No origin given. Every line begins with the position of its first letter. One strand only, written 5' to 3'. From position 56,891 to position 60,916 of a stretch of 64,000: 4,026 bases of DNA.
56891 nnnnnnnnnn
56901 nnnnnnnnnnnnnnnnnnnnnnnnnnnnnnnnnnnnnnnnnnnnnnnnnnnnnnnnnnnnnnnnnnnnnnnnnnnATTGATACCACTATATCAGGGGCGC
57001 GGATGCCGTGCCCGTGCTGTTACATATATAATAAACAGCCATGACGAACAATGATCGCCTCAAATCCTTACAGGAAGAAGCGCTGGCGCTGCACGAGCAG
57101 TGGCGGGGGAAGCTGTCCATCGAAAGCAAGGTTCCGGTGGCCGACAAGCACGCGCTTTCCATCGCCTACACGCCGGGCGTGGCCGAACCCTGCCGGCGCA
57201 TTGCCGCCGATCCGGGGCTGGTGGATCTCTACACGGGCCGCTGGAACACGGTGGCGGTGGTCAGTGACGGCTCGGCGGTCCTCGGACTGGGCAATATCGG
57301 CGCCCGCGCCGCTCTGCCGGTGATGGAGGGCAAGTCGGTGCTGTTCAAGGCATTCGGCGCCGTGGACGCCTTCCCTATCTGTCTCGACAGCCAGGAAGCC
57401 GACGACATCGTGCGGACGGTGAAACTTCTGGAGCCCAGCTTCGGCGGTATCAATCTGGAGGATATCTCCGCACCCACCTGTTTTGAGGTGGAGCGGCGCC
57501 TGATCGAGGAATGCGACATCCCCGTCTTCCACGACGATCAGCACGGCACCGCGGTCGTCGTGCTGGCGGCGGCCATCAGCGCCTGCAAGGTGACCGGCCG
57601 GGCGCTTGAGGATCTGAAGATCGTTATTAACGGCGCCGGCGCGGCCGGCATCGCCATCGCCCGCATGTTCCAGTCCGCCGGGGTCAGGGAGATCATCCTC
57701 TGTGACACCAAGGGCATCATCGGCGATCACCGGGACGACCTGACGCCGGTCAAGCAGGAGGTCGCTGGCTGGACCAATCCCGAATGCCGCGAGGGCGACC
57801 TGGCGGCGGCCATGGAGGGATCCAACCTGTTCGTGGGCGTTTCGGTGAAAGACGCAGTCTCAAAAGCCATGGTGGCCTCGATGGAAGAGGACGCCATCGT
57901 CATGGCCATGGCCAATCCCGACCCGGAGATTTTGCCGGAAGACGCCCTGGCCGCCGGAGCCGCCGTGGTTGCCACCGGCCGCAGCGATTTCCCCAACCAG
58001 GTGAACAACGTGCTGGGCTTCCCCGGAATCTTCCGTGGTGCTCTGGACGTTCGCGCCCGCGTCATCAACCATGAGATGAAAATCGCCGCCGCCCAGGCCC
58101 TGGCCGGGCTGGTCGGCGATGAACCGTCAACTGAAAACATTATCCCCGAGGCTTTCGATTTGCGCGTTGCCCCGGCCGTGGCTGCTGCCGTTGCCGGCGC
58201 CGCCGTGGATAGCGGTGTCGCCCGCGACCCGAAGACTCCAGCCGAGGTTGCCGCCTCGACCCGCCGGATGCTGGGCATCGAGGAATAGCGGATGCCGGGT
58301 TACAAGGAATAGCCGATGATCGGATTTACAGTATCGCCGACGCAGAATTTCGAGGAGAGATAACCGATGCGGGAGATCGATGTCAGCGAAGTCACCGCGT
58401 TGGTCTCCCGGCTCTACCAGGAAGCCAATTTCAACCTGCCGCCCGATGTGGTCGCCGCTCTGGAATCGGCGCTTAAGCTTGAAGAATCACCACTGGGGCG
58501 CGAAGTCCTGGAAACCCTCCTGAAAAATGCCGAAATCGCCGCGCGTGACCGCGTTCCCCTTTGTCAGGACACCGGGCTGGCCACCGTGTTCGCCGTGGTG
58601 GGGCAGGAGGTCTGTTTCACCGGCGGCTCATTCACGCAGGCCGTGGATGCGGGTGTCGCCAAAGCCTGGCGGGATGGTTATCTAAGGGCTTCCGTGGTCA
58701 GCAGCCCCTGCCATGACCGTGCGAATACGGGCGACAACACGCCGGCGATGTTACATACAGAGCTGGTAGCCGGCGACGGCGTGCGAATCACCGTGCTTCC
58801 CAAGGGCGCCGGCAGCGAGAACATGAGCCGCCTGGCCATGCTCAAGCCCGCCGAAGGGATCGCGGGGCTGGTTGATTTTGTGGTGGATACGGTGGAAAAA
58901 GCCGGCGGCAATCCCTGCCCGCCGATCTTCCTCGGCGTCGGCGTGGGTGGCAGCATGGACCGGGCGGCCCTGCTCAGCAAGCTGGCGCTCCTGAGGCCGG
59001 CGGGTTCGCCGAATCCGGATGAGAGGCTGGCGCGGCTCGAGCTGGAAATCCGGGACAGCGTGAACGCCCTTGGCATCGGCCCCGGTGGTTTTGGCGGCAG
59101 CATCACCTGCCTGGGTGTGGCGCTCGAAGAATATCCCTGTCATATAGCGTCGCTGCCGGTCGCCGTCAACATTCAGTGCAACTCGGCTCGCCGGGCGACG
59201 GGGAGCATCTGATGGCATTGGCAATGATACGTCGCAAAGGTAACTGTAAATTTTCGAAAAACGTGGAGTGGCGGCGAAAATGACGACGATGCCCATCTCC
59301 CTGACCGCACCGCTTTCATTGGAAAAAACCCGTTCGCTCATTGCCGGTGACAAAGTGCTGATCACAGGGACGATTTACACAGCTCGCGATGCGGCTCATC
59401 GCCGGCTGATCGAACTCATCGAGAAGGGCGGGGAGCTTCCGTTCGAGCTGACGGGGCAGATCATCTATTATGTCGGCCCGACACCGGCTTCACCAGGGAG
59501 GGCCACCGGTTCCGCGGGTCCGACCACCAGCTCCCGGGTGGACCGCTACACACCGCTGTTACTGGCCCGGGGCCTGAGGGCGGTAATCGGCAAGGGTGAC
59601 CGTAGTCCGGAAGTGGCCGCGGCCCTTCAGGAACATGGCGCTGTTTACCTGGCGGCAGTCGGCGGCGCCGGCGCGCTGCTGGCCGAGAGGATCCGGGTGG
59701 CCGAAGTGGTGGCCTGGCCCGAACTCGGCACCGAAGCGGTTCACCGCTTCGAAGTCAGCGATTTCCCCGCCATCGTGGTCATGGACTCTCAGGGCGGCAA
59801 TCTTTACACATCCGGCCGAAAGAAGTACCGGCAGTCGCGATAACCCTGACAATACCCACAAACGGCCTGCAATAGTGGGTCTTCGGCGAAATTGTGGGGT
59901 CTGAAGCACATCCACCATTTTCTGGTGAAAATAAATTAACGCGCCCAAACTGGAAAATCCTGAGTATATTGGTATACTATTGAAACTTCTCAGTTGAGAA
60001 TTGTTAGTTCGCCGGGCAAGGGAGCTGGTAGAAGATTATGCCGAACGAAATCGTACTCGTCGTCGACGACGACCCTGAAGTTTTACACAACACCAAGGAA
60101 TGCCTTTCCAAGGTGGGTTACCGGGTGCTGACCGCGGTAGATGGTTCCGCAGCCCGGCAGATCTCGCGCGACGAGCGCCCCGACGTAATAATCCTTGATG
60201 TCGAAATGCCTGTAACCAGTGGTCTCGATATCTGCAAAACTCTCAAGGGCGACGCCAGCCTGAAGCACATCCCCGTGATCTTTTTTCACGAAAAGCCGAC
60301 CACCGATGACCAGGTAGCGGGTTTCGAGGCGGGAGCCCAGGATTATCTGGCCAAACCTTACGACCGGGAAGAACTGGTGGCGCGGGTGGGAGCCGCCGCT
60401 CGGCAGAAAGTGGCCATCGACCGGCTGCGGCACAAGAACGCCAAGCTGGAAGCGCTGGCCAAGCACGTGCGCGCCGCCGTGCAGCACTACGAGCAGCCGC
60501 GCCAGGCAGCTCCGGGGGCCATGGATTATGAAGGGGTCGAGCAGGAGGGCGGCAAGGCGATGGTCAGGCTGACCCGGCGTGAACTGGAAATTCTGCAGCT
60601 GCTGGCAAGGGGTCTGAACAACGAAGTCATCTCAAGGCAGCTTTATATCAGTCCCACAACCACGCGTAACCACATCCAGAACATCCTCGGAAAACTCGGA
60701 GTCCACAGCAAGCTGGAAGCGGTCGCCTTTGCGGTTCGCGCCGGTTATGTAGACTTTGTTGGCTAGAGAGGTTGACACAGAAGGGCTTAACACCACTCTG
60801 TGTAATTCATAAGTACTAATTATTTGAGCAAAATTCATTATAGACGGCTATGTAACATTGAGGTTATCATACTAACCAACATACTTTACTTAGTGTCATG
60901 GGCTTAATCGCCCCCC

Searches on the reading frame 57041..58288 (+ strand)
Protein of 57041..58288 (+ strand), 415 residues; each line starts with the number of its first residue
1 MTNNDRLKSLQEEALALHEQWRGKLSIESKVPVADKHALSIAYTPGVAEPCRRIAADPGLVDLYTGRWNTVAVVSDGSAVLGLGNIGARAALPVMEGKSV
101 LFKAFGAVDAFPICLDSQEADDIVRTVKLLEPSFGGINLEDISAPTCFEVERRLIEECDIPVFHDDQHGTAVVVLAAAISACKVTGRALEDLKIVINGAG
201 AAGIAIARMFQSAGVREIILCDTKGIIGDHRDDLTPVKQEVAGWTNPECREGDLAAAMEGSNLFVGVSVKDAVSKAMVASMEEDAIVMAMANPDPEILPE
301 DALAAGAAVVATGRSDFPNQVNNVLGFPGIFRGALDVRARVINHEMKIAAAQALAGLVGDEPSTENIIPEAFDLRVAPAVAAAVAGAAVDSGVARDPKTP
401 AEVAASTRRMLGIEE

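Call 16: search_protein_families(library=ncbifam, proteins=[window:57041-58288:+], max_evalue=1e-10)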
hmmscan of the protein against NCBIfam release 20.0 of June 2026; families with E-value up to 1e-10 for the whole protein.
window:57041-58288:+ (415 aa): 3 families
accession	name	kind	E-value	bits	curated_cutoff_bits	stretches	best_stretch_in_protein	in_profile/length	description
NF009501.0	PRK12861.1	subfamily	1.1e-106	357.8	1178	1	10-399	7-412/764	NADP-dependent malic enzyme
NF010052.0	PRK13529.1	subfamily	5.5e-35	121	326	1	137-398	244-541/564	oxaloacetate-decarboxylating malate dehydrogenase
NF041582.1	malolactic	exception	1.5e-21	76.7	850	1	159-404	247-526/536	malolactic enzyme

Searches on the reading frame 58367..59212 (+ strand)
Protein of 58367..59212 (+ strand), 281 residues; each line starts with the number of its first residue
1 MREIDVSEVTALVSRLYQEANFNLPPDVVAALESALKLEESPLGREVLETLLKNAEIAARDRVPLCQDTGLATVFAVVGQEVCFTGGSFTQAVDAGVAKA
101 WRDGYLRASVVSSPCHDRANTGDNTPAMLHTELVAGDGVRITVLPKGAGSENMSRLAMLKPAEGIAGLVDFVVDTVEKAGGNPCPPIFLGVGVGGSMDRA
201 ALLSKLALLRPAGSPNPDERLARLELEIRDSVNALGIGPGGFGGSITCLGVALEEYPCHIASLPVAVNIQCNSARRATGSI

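Call 47: search_protein_families(library=pfam, proteins=[window:58367-59212:+], max_evalue=0.00001)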
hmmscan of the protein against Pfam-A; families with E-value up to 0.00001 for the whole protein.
window:58367-59212:+ (281 aa): 1 family
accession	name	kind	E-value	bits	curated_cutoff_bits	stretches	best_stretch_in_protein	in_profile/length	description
PF05681.19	Fumerase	-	2.8e-108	361.8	25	1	12-278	3-268/270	Fumarate hydratase (Fumerase)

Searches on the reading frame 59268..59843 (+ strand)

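Call 47: search_protein_families(library=pfam, proteins=[window:59268-59843:+], max_evalue=0.00001)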
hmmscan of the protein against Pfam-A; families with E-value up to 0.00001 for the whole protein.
window:59268-59843:+ (191 aa): 1 family
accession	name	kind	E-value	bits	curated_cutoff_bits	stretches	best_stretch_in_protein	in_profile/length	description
PF05683.17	Fumerase_C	-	4.4e-59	199.7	22.2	1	6-182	25-204/205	Fumarase C-terminus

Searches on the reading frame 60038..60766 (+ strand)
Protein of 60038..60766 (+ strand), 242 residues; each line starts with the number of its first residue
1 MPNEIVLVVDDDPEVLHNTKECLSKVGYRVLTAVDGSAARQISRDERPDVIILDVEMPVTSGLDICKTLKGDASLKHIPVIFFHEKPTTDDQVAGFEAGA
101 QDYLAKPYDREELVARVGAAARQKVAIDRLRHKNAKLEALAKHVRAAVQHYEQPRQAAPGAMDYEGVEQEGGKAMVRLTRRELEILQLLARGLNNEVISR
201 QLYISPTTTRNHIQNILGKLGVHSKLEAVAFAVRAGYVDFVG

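Call 47: search_protein_families(library=pfam, proteins=[window:60038-60766:+], max_evalue=0.00001)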
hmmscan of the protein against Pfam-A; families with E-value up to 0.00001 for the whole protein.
window:60038-60766:+ (242 aa): 2 families
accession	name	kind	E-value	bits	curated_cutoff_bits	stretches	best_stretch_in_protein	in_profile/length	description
PF00072.30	Response_reg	-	1.4e-27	96.4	30.2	1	6-117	1-110/111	Response regulator receiver domain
PF00196.25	GerE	-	5.4e-18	64.8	23.5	1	178-232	3-57/57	Bacterial regulatory proteins, luxR family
